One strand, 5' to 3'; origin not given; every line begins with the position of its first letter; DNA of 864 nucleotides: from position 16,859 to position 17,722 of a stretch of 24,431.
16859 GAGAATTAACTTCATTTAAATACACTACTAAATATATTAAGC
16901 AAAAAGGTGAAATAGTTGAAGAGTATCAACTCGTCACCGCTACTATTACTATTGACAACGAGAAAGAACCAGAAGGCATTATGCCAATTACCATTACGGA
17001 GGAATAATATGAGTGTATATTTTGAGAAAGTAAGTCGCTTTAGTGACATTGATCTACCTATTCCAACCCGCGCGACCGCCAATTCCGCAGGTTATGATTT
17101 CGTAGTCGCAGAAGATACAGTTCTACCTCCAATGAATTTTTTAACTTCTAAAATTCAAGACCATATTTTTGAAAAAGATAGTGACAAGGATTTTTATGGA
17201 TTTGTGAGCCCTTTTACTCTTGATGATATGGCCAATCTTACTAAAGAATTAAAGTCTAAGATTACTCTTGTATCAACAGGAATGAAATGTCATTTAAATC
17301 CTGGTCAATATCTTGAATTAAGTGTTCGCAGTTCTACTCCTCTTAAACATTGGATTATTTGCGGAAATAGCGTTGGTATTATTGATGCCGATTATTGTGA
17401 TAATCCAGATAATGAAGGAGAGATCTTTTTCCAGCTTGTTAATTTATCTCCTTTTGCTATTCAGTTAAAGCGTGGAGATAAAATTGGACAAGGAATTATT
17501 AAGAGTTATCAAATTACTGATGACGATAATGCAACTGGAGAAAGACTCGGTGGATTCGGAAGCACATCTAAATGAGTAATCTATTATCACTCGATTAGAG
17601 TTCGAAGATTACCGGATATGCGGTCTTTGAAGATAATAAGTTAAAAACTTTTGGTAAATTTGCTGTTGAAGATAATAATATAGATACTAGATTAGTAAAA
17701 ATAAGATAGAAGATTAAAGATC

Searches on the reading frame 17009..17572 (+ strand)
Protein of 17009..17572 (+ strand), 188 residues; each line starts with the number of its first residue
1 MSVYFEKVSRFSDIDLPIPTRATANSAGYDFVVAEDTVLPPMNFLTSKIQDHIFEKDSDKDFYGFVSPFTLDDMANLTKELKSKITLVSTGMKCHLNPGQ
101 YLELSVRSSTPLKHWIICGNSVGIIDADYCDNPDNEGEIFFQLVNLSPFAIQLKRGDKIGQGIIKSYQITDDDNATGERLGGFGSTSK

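Call 9: search_protein_families(library=phrogs, proteins=[window:17009-17572:+], max_evalue=0.001)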
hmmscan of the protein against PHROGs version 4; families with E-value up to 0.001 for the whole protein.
seq(188 aa): 1 family
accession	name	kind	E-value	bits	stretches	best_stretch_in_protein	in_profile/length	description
phrog_135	-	DNA, RNA and nucleotide metabolism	9.7e-31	108.8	1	17-186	157-289/463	dUTPase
